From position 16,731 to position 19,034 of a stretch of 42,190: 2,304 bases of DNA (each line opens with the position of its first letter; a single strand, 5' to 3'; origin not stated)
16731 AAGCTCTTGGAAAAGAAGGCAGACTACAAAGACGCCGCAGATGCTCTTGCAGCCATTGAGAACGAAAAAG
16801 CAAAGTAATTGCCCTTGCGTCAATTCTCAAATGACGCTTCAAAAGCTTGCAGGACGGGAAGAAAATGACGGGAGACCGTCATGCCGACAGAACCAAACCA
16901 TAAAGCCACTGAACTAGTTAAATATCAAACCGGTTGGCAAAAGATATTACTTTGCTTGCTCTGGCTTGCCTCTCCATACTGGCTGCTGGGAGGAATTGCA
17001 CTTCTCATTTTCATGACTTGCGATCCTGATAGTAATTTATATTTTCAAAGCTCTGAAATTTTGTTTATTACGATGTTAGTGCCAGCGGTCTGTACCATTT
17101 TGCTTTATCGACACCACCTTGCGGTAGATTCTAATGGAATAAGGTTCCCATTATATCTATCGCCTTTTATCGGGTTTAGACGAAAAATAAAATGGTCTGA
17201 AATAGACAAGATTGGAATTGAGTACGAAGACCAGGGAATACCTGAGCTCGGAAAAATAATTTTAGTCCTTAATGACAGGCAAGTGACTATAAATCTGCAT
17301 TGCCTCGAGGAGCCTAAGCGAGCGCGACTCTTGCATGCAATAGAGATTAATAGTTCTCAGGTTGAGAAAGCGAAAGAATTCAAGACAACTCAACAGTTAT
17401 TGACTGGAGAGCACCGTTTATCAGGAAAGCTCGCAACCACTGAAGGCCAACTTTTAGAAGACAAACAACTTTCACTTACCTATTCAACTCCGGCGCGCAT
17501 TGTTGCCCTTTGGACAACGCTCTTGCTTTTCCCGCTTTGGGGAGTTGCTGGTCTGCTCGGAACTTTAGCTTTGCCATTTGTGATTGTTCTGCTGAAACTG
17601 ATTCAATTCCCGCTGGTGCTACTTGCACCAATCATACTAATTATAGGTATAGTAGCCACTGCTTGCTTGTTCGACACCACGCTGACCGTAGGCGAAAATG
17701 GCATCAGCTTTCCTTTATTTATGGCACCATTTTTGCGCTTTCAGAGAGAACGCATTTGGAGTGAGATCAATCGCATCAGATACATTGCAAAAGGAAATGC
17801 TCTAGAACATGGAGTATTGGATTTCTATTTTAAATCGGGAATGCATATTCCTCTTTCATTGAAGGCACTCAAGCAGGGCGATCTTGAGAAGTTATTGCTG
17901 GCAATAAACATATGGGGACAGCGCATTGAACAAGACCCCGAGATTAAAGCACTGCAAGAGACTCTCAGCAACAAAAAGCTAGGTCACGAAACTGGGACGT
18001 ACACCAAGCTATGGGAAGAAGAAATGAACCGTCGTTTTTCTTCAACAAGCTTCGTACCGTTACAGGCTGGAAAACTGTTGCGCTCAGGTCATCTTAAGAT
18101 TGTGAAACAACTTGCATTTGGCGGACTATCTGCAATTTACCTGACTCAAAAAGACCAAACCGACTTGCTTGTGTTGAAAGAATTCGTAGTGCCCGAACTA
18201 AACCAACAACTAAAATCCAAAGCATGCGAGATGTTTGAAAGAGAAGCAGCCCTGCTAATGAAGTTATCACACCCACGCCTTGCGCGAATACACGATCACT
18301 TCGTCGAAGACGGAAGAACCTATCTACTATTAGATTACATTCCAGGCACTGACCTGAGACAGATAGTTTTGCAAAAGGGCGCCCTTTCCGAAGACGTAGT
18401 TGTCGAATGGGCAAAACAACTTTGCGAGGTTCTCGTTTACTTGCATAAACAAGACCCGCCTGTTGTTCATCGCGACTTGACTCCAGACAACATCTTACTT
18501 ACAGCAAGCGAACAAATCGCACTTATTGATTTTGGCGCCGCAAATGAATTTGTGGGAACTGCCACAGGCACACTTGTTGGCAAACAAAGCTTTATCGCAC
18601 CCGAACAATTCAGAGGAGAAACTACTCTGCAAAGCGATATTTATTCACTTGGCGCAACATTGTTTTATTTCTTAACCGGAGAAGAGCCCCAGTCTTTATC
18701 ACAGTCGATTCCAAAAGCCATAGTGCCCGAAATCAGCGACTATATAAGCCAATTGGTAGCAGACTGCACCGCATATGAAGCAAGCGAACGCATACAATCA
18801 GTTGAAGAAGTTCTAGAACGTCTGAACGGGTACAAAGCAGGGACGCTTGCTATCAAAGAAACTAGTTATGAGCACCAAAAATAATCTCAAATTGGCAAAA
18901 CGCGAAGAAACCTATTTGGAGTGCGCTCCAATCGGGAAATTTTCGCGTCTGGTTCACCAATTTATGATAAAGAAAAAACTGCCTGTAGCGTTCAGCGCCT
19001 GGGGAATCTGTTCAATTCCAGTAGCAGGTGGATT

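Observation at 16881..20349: Two overlapping paralogous membrane 'kinases' with bacterial PH-like modules and a non-canonical catalytic loop (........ / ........; DFN in the second)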

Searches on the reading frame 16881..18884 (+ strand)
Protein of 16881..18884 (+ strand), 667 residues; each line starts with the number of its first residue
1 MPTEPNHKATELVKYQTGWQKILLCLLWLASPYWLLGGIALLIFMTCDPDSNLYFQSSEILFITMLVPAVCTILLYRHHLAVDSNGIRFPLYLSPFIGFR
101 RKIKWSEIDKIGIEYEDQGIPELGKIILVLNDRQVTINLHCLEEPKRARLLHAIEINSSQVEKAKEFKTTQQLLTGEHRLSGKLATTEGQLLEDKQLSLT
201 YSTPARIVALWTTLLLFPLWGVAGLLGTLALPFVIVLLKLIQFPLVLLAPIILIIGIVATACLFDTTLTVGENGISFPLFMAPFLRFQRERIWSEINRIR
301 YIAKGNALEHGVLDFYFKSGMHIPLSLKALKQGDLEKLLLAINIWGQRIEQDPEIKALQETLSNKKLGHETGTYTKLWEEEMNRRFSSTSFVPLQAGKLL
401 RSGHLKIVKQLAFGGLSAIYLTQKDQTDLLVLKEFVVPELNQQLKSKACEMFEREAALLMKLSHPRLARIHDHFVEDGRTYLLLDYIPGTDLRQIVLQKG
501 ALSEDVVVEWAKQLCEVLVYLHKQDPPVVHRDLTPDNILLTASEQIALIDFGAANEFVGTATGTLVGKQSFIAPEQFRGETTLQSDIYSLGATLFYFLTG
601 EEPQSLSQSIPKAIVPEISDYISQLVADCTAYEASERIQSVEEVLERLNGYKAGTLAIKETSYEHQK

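Call 3: search_protein_families(library=pfam, proteins=[window:16881-18884:+], max_evalue=0.1)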
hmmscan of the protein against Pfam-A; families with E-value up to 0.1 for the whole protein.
window:16881-18884:+ (667 aa): 5 families
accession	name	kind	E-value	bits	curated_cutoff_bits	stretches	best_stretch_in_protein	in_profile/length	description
PF00069.31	Pkinase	-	4.7e-36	125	31.7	1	408-639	4-253/263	Protein kinase domain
PF07714.23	PK_Tyr_Ser-Thr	-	4.2e-24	85.7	23.1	1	408-605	4-206/258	Protein tyrosine and serine/threonine kinase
PF01636.29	APH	-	4.2e-08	33.7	23.2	2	528-554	170-197/239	Phosphotransferase enzyme family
PF03109.22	ABC1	-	0.00011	21.8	22.9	1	439-557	107-217/244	ABC1 atypical kinase-like domain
PF12330.14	Haspin_kinase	-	0.00031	20.3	25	1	445-590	149-286/364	Haspin like kinase domain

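Call 4: search_protein_families(library=ncbifam, proteins=[window:16881-18884:+], max_evalue=0.1)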
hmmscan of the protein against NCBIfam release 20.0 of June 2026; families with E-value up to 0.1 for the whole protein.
window:16881-18884:+ (667 aa): 20 families
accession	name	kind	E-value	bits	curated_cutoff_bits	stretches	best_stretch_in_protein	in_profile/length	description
NF033483.0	PknB_PASTA_kin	equivalog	8.6e-42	143.9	450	1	405-655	9-272/563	Stk1 family PASTA domain-containing Ser/Thr kinase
NF047741.1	antiphage_MADS6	equivalog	1.3e-33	116.5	460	2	528-652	320-461/612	methylation-associated defense system protein kinase MAD6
NF038150.1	lanthi_synth_IV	equivalog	5.9e-29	101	650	1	446-627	233-416/851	class IV lanthionine synthetase LanL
NF033442.0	BREX_PglW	equivalog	1.6e-25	89.1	990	2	395-555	505-661/1391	BREX system serine/threonine kinase PglW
NF052427.1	StpK7MSMEG_1200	equivalog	2.4e-25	89.1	900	1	403-610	7-218/601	serine/threonine protein kinase StpK7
TIGR03903.1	TOMM_kin_cyc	equivalog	1.2e-20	73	705.75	1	446-604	19-192/1267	TOMM system kinase/cyclase fusion protein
NF038151.1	lanthi_synth_III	equivalog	1.7e-19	69.7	575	1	408-625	225-450/833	class III lanthionine synthetase LanKC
NF009651.0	PRK13184.1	equivalog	5.2e-15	54.5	839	1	406-654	5-293/932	serine/threonine-protein kinase PknD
NF053615.1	SerThrKinAfsKStmc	equivalog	7.8e-12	44.6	1300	1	402-603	12-212/809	protein serine/threonine kinase AfsK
TIGR03724.2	arch_bud32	equivalog_domain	2.2e-08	33.8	125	1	433-554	24-131/193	KEOPS complex kinase/ATPase Bud32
NF043056.1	T4SS_LegK1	equivalog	3.6e-08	32.5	550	1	473-596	147-282/516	Dot/Icm T4SS effector kinase LegK1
NF011463.0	PRK14879.1-4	equivalog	9.4e-08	31.7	188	1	398-554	21-160/237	Kae1-associated kinase Bud32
NF011460.0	PRK14879.1-1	equivalog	7.7e-07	28.5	199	1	474-554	80-157/232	Kae1-associated kinase Bud32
NF007174.0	PRK09605.1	equivalog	9.1e-06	24.4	447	1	431-555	365-474/535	bifunctional N(6)-L-threonylcarbamoyladenine synthase/serine/threonine protein kinase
NF011462.0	PRK14879.1-3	equivalog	6e-05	22.9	174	1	431-554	23-128/192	Kae1-associated kinase Bud32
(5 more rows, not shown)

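Call 6: find_homologous_proteins(query=window:16881-18884:+)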
Query window:16881-18884:+ (667 aa): 333 proteins with E <= 0.001 among 8000 candidates; the best 120 are listed.
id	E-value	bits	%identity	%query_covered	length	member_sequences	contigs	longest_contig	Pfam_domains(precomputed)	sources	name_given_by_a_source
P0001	0.0e+0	1496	100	100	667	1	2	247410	PF07714.24,PF00069.32,PF01636.30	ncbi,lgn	-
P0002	5.8e-255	866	60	96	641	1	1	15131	PF07714.24,PF00069.32,PF01636.30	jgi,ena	-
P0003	1.9e-212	726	55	96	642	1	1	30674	PF07714.24,PF00069.32,PF01636.30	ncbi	-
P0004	2.0e-195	670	51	97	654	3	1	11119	PF07714.24,PF00069.32,PF01636.30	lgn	-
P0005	6.7e-193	661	49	98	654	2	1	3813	PF07714.24,PF00069.32,PF01636.30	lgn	-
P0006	1.5e-191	657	52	87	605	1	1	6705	PF07714.24,PF00069.32,PF01636.30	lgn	-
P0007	1.3e-189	650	50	97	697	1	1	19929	PF07714.24,PF00069.32,PF01636.30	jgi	jgi:tRNA A-37 threonylcarbamoyl transferase component Bud32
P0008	1.3e-188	647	48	97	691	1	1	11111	PF07714.24,PF00069.32,PF01636.30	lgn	-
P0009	1.6e-183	630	49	94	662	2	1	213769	PF07714.24,PF00069.32,PF01636.30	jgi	jgi:serine/threonine-protein kinase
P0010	4.0e-181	622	49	94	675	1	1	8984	PF07714.24,PF00069.32,PF03109.23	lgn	-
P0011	3.1e-177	609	47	97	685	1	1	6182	PF07714.24,PF00069.32,PF01636.30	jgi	jgi:tRNA A-37 threonylcarbamoyl transferase component Bud32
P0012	9.4e-175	601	54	79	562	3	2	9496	PF07714.24,PF00069.32,PF03109.23,PF01636.30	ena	-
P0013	2.8e-165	570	52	79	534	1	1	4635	PF07714.24,PF00069.32,PF01636.30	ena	-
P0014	2.7e-161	557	63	59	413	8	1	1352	PF07714.24,PF00069.32,PF03109.23,PF01636.30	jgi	jgi:tRNA A-37 threonylcarbamoyl transferase component Bud32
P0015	3.1e-158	547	61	60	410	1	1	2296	PF07714.24,PF00069.32,PF12330.15,PF01636.30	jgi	jgi:tRNA A-37 threonylcarbamoyl transferase component Bud32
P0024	2.2e-126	441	48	68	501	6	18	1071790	PF07714.24,PF00069.32,PF01636.30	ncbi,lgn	-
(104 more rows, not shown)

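Call 15: find_encoding_contigs(protein=P0001, flank=6000, max_places=3)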
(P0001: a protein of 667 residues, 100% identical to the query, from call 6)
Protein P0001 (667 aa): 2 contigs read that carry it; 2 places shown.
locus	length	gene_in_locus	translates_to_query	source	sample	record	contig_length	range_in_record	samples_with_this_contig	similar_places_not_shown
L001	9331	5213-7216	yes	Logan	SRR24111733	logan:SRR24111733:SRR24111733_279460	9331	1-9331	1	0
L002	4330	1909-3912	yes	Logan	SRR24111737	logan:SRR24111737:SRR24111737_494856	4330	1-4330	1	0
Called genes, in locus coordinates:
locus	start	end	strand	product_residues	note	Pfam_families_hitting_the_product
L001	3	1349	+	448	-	?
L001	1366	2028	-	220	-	-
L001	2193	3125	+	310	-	-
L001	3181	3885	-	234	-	PF00034:Cytochrom_C, PF13442:Cytochrome_CBB3, PF00034:Cytochrom_C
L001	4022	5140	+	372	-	PF13432:TPR_16, PF14559:TPR_19 (weak), PF00515:TPR_1 (weak), PF07719:TPR_2 (weak), PF13414:TPR_11, PF13428:TPR_14 (weak), PF13432:TPR_16, PF14559:TPR_19 (weak), +14 more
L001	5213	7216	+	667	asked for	PF00069:Pkinase, PF01636:APH (faint), PF07714:PK_Tyr_Ser-Thr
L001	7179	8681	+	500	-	PF00069:Pkinase, PF01636:APH (faint), PF07714:PK_Tyr_Ser-Thr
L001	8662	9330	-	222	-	?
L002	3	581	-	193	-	?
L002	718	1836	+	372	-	PF13432:TPR_16, PF14559:TPR_19 (weak), PF00515:TPR_1 (weak), PF07719:TPR_2 (weak), PF13414:TPR_11, PF13428:TPR_14 (weak), PF13432:TPR_16, PF14559:TPR_19 (weak), +14 more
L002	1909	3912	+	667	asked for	PF00069:Pkinase, PF01636:APH (faint), PF07714:PK_Tyr_Ser-Thr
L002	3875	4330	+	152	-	?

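Call 16: find_encoding_contigs(protein=P0024, flank=6000, max_places=3)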
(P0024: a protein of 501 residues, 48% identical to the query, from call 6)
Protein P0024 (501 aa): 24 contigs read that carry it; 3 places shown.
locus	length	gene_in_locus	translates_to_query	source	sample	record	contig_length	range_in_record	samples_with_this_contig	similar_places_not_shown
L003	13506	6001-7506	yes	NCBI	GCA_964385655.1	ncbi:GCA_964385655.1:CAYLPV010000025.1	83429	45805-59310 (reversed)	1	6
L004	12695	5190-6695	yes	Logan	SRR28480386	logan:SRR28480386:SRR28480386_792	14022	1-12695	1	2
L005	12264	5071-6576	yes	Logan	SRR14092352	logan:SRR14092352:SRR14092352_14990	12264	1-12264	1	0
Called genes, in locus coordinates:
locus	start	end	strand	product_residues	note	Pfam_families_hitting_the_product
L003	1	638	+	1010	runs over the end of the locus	PF18072:FGAR-AT_linker, PF00586:AIRS, PF02769:AIRS_C, PF00586:AIRS (weak), PF02769:AIRS_C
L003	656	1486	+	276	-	PF13507:GATase_5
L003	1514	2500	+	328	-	PF00586:AIRS, PF02769:AIRS_C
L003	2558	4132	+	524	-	PF02142:MGS, PF01808:AICARFT_IMPCHas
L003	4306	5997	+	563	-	PF00069:Pkinase, PF07714:PK_Tyr_Ser-Thr, PF01636:APH (faint)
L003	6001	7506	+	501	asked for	PF00069:Pkinase, PF07714:PK_Tyr_Ser-Thr, PF01636:APH (faint)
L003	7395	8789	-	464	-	PF04932:Wzy_C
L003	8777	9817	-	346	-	PF00579:tRNA-synt_1b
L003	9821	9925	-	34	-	-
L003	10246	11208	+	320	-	PF00140:Sigma70_r1_2, PF04542:Sigma70_r2, PF04539:Sigma70_r3, PF04545:Sigma70_r4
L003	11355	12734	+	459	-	PF03448:MgtE_N, PF00571:CBS, PF01769:MgtE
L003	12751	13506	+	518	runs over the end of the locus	PF01039:Carboxyl_trans, PF03255:ACCA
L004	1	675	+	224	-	?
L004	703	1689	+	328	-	PF00586:AIRS, PF02769:AIRS_C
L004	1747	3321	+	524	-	PF02142:MGS, PF01808:AICARFT_IMPCHas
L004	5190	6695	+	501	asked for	PF00069:Pkinase, PF07714:PK_Tyr_Ser-Thr, PF01636:APH (faint)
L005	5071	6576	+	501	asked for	PF00069:Pkinase, PF07714:PK_Tyr_Ser-Thr, PF01636:APH (faint)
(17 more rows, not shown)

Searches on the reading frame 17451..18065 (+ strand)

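Call 21: search_protein_families(library=pfam, proteins=[window:17451-18065:+], max_evalue=10)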
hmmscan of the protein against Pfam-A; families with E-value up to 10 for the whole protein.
seq(205 aa): 1 family
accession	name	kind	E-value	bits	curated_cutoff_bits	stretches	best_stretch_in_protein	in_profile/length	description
PF12508.14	Transposon_TraM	-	0.3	12.1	25.1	1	94-169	41-122/145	Conjugative transposon, TraM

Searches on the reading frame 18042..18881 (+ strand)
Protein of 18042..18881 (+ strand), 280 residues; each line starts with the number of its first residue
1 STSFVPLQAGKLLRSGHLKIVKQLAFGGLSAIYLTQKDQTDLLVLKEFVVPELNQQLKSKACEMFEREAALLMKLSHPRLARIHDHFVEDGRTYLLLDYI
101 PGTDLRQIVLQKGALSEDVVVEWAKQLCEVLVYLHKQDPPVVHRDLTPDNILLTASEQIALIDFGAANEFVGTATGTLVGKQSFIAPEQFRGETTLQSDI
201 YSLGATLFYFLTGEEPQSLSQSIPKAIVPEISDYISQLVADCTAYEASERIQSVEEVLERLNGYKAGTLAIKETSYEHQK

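Call 42: search_solved_structures(query=window:18042-18881:+, show_alignments=2, max_evalue=1e-10)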
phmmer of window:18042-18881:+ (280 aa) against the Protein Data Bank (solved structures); distinct sequences matched with E-value up to 1e-10: 759 (the best 60 are shown).
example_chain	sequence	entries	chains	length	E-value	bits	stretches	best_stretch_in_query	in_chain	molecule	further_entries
9ruk_A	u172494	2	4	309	8e-32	114.2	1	7-227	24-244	Serine/threonine-protein kinase StkP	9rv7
9ruj_A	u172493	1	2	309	1.3e-31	113.5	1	7-227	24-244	Serine/threonine-protein kinase StkP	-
9ru3_A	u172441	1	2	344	1.3e-31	113.5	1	7-227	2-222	Serine/threonine-protein kinase StkP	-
9ymt_A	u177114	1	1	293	1.3e-29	107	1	10-242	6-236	Serine/Threonine Kinase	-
4eqm_A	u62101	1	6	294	1.3e-29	107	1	10-242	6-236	Protein kinase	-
3f69_A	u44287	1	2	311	4.8e-25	92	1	20-218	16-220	Serine/threonine-protein kinase pknB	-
1mru_A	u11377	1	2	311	1.4e-24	90.5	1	20-218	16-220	Probable serine/threonine-protein kinase pknB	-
3ori_A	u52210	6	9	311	1.8e-24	90.2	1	20-218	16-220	Serine/threonine protein kinase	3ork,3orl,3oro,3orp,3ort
3f61_A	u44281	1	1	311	2.1e-24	89.9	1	20-217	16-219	Serine/threonine-protein kinase pknB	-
5u94_A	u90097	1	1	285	3.2e-24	89.4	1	20-218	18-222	Serine/threonine-protein kinase PknB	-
6b2p_A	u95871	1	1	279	3.4e-24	89.3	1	20-218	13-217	Serine/threonine-protein kinase PknB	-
1o6y_A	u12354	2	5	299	3.7e-24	89.1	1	20-218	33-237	SERINE/THREONINE-PROTEIN KINASE PKNB | Probable serine/threonine-protein kinase pknB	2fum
6i2p_A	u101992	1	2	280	5.8e-24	88.5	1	20-218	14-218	Serine/threonine-protein kinase PknB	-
3orm_A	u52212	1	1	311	1.1e-23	87.5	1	20-218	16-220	Serine/threonine protein kinase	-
4apc_A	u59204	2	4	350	1e-22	84.4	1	46-212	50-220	SERINE/THREONINE-PROTEIN KINASE NEK1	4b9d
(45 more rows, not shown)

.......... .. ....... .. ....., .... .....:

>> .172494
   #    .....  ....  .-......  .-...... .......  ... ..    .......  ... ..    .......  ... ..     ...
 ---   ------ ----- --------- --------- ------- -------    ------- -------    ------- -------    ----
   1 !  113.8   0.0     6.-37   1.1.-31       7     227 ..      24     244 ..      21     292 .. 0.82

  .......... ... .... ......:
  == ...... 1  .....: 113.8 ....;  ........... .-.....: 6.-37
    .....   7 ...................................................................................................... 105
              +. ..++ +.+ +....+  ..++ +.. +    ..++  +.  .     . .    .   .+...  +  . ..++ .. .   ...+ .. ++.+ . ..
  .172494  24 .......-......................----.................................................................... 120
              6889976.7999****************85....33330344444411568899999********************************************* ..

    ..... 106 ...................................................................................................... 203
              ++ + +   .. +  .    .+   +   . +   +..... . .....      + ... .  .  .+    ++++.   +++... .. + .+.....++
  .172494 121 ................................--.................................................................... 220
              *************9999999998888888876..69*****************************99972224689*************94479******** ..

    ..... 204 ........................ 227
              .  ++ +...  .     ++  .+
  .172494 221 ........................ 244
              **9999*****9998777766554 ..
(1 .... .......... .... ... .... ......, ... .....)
